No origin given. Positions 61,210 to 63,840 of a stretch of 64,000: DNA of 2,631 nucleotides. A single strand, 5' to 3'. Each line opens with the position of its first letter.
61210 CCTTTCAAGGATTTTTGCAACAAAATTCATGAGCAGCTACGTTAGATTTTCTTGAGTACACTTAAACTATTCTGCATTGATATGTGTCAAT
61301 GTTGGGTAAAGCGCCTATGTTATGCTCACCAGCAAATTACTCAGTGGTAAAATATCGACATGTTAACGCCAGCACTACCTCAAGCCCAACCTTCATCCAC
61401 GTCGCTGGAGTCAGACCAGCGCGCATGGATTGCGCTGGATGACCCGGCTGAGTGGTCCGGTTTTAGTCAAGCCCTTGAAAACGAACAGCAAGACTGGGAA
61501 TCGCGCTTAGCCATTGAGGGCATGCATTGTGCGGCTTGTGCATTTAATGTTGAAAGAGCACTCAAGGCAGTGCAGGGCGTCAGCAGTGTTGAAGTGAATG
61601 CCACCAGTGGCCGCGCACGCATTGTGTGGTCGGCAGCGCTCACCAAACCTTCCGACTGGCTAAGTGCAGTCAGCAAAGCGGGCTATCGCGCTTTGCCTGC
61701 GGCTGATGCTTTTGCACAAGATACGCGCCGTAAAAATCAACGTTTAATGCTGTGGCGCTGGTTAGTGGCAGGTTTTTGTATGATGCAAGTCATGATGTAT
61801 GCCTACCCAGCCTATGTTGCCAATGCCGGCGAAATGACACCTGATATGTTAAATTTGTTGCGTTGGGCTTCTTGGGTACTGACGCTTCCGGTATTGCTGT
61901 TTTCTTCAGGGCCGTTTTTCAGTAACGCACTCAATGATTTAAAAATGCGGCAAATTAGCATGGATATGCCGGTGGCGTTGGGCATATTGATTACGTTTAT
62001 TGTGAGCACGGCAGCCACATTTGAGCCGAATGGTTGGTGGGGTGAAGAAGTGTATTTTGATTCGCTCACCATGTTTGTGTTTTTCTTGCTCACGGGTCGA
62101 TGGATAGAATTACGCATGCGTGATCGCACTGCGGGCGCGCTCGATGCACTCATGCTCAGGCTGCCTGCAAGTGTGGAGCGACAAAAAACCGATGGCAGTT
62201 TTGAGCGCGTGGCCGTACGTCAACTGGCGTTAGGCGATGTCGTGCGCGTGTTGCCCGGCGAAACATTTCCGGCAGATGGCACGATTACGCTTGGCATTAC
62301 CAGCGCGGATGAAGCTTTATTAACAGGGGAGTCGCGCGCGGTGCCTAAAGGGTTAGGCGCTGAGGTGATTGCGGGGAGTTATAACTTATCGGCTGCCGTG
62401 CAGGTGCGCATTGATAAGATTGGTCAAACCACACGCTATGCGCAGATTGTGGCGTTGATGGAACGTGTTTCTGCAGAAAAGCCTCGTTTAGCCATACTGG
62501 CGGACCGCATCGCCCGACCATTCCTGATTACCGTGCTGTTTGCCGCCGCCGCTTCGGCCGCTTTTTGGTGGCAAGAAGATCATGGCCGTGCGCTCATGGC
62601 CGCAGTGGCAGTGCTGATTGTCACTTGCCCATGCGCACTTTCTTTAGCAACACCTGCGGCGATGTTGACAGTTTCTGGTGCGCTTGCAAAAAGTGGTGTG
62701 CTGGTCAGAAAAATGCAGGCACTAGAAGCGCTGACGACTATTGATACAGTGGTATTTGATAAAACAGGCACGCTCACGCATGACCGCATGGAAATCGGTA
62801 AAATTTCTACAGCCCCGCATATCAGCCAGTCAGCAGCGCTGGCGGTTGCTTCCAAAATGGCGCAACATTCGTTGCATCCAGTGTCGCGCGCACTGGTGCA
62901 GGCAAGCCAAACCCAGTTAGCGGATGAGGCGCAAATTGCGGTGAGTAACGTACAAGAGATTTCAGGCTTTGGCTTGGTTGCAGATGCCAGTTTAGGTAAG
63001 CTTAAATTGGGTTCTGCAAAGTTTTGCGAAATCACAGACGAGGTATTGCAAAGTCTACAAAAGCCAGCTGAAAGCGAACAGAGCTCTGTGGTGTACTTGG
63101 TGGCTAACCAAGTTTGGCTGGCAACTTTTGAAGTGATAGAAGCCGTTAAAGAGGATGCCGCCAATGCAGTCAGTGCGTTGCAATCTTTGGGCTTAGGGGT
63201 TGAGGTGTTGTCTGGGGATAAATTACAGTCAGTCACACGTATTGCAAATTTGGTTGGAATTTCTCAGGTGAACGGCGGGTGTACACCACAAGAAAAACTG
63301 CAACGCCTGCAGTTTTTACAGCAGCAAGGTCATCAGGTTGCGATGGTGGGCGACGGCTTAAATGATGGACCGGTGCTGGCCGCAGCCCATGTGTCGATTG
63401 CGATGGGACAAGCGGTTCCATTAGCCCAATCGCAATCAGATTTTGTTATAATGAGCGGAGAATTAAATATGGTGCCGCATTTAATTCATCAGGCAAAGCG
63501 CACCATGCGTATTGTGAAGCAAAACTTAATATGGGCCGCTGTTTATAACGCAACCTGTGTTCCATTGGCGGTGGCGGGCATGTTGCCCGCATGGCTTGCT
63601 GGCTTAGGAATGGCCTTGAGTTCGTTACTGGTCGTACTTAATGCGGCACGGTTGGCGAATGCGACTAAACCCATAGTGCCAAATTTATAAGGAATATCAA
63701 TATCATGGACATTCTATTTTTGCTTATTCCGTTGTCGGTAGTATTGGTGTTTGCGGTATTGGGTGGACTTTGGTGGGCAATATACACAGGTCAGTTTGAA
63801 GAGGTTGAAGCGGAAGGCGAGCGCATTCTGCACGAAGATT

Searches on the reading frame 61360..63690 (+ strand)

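Call 21: search_protein_families(library=ncbifam, proteins=[window:61360-63690:+], max_evalue=0.00001)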
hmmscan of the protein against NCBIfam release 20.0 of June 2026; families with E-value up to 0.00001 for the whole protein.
window:61360-63690:+ (776 aa): 27 families (the best 25 are shown)
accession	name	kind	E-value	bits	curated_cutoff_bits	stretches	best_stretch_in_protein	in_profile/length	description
TIGR01525.1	ATPase-IB_hvy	subfamily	1.6e-148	496.1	346.25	1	201-765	1-560/560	heavy metal translocating P-type ATPase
TIGR01511.1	ATPase-IB1_Cu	subfamily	1.7e-128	429.9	397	1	184-765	3-541/542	copper-translocating P-type ATPase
NF007952.0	PRK10671.1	equivalog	2.4e-113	380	1316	1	32-766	98-832/838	copper-exporting P-type ATPase CopA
TIGR01512.1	ATPase-IB2_Cd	subfamily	4.9e-104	348.7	313.5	2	238-518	23-285/494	cadmium family heavy metal-translocating P-type ATPase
NF008262.1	PRK11033.1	equivalog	2.8e-77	260.8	1005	2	238-766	200-728/731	zinc/cadmium/mercury/lead-transporting ATPase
NF033775.1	P_type_ZntA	exception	2.4e-72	244.4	1240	2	238-766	205-729/732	Zn(II)/Cd(II)/Pb(II) translocating P-type ATPase ZntA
TIGR01494.1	ATPase_P-type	subfamily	6.9e-71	239.1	62.3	1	240-745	3-468/478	HAD-IC family P-type ATPase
TIGR01647.1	ATPase-IIIA_H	equivalog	3.7e-43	147.8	615.5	2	232-514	55-341/755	plasma-membrane proton-efflux P-type ATPase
TIGR01497.1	kdpB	equivalog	3.2e-33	114.8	527.9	1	203-710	36-561/675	potassium-transporting ATPase subunit KdpB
NF010609.0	PRK14010.1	equivalog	3.3e-27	95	1323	1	204-689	33-535/673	K(+)-transporting ATPase subunit B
TIGR01517.1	ATPase-IIB_Ca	equivalog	3.3e-27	95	507.05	2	278-494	163-393/882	calcium-translocating P-type ATPase, PMCA-type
TIGR01657.1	P-ATPase-V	hypoth_equivalog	1.2e-24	86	618.25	2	626-712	771-855/1055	ATP13A2 family polyamine export P-type ATPase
NF011702.0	PRK15122.1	subfamily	2.1e-22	79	975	2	641-718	625-702/907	magnesium-translocating P-type ATPase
TIGR01523.1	ATPase-IID_K-Na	equivalog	5.3e-22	77.3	645.05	2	628-732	662-767/997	potassium/sodium efflux P-type ATPase, fungal-type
TIGR01524.1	ATPase-IIIB_Mg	equivalog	8.4e-22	76.9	610.75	1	641-720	586-665/867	magnesium-translocating P-type ATPase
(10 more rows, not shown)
